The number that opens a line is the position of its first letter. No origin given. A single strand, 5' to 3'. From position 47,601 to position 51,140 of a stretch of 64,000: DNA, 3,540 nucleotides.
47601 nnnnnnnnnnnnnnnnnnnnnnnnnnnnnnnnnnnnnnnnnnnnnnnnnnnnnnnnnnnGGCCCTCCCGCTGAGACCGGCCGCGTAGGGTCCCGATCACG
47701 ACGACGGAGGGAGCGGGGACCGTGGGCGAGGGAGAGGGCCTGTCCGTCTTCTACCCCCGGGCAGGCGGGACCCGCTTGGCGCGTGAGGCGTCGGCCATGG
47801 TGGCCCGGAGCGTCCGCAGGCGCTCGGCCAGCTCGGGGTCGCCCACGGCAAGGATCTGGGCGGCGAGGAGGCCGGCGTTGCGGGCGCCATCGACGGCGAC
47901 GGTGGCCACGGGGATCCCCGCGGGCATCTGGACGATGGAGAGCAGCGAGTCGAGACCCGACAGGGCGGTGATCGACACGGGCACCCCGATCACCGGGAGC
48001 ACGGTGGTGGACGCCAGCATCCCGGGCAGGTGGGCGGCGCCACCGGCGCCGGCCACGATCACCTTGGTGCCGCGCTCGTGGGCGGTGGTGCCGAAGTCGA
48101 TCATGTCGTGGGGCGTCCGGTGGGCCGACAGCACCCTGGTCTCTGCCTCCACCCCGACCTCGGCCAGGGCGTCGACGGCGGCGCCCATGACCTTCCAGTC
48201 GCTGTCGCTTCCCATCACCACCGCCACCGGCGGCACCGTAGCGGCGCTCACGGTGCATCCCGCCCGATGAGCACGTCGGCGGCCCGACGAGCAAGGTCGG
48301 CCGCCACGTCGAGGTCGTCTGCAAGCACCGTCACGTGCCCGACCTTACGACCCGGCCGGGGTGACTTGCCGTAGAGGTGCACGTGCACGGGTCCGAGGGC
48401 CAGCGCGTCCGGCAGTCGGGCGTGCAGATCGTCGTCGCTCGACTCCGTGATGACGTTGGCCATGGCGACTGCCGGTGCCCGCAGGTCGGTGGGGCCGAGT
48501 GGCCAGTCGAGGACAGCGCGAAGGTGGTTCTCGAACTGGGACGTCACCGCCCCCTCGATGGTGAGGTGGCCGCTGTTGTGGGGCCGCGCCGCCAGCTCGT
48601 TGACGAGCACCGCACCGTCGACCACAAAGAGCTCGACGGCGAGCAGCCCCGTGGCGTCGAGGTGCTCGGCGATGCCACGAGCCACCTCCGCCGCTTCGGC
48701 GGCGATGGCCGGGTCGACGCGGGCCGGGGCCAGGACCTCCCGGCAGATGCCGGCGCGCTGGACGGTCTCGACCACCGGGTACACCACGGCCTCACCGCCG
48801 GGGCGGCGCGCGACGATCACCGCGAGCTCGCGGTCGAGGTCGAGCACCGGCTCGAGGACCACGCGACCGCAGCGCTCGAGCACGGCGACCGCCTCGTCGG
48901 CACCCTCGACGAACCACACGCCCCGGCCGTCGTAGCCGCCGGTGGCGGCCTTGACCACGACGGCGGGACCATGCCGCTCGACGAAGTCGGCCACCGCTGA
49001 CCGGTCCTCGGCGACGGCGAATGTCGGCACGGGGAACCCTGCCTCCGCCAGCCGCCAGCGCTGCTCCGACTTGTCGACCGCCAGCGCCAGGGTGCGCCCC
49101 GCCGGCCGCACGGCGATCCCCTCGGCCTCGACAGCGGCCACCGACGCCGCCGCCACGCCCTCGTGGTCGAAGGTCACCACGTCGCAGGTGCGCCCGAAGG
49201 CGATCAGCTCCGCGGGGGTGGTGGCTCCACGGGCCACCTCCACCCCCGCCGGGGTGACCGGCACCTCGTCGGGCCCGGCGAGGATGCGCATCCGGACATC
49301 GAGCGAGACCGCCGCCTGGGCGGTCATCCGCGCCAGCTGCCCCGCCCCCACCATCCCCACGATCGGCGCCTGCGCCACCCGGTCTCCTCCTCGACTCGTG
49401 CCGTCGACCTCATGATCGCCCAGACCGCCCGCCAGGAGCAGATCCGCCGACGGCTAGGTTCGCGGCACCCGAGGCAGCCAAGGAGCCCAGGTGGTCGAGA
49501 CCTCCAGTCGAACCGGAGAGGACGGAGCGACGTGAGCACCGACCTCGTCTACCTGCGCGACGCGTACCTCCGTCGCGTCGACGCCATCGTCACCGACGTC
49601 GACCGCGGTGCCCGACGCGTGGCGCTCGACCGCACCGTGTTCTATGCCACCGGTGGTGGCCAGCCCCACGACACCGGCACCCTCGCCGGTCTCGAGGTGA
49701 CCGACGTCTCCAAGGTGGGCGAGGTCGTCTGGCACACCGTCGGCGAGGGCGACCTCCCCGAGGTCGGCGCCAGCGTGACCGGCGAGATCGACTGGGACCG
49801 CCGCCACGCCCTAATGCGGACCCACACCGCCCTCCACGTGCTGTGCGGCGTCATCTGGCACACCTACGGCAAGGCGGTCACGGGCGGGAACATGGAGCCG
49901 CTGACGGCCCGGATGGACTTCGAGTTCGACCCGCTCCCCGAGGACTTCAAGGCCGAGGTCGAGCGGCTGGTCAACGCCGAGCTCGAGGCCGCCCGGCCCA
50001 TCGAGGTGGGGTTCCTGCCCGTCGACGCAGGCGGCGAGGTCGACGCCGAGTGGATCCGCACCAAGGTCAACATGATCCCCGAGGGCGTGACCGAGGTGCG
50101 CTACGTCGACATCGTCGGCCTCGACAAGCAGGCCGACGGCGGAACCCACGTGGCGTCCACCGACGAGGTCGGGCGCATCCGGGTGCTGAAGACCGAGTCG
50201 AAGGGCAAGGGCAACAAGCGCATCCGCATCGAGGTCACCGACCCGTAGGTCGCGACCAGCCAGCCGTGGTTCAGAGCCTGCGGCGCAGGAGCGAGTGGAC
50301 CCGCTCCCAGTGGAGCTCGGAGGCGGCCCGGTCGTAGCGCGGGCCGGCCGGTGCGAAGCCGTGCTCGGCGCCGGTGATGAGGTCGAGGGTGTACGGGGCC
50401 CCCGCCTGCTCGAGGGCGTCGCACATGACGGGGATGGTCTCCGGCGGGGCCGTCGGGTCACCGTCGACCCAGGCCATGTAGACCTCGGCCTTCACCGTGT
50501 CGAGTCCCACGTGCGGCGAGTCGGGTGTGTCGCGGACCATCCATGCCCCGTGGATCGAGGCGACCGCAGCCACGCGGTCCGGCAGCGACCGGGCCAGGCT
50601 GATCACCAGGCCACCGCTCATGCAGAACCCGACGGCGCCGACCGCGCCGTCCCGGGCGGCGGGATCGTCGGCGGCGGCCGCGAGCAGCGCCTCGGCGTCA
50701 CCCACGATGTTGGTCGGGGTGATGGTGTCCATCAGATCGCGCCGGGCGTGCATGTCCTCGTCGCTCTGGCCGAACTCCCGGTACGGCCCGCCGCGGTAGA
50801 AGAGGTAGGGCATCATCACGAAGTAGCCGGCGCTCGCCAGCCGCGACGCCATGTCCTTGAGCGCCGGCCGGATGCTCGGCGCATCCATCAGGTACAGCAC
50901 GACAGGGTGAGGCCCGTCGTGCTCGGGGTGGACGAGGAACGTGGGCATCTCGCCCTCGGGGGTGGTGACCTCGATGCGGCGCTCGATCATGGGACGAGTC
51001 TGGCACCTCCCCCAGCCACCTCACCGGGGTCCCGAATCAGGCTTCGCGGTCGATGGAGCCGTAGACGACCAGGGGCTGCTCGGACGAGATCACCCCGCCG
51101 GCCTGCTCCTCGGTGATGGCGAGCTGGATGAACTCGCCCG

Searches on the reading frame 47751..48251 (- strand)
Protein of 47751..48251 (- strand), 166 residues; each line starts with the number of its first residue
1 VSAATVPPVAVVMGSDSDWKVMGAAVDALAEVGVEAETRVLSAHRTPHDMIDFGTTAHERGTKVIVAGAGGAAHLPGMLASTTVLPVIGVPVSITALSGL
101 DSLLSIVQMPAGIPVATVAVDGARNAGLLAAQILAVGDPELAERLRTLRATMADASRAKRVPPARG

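Call 87: search_protein_families(library=pfam, proteins=[window:47751-48251:-], max_evalue=0.001)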
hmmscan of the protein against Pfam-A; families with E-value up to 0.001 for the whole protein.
window:47751-48251:- (166 aa): 1 family
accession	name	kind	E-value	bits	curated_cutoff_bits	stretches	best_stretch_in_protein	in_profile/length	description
PF00731.26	AIRC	-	7.2e-63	211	30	1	9-153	2-146/148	AIR carboxylase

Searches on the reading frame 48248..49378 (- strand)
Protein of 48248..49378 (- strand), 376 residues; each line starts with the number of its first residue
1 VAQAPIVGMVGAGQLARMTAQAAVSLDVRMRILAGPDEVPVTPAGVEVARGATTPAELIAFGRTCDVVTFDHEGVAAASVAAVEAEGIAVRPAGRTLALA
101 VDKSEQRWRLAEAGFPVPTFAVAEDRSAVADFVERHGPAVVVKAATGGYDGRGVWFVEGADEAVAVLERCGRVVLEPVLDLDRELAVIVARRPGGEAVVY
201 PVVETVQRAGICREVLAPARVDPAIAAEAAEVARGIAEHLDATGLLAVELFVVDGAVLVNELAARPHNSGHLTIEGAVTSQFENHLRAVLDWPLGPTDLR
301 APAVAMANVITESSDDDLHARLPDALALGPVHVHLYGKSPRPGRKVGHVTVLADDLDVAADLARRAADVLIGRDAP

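Call 87: search_protein_families(library=pfam, proteins=[window:48248-49378:-], max_evalue=0.001)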
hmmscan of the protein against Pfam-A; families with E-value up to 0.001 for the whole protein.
window:48248-49378:- (376 aa): 3 families
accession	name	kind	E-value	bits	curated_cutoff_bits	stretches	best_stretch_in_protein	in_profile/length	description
PF02222.28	ATP-grasp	-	4.2e-53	180.1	27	1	110-282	3-179/179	ATP-grasp domain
PF17769.7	PurK_C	-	1.4e-14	53.9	22.6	1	305-359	2-53/56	Phosphoribosylaminoimidazole carboxylase C-terminal domain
PF22660.2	RS_preATP-grasp-like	-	1e-13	51.9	27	1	7-100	4-97/98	Ribonucleotide synthetase preATP-grasp domain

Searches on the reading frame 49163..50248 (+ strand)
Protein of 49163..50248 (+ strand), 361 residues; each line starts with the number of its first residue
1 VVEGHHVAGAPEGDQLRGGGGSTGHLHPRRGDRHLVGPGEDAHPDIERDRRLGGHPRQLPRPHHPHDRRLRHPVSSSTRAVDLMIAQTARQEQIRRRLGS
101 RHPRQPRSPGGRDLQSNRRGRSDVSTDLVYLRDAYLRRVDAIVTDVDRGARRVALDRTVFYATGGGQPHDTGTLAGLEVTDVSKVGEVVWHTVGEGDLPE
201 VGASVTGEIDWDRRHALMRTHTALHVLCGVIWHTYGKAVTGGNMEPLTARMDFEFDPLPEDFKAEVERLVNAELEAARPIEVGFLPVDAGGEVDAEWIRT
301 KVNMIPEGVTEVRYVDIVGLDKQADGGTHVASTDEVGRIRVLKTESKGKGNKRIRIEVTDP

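Call 87: search_protein_families(library=pfam, proteins=[window:49163-50248:+], max_evalue=0.001)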
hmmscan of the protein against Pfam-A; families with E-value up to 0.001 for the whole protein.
window:49163-50248:+ (361 aa): 2 families
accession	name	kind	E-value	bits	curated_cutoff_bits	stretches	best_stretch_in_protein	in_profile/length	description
PF07973.19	tRNA_SAD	-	8.3e-11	42.1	24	1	312-354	1-43/44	Threonyl and Alanyl tRNA synthetase second additional domain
PF01411.24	tRNA-synt_2c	-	7.9e-10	38.3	30.3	1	151-213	485-552/552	tRNA synthetases class II (A)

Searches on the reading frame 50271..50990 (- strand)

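Call 87: search_protein_families(library=pfam, proteins=[window:50271-50990:-], max_evalue=0.001)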
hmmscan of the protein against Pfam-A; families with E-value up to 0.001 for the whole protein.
window:50271-50990:- (239 aa): 1 family
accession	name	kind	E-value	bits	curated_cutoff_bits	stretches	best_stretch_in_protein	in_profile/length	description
PF01738.24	DLH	-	4.1e-34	118.5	21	1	16-237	2-215/217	Dienelactone hydrolase family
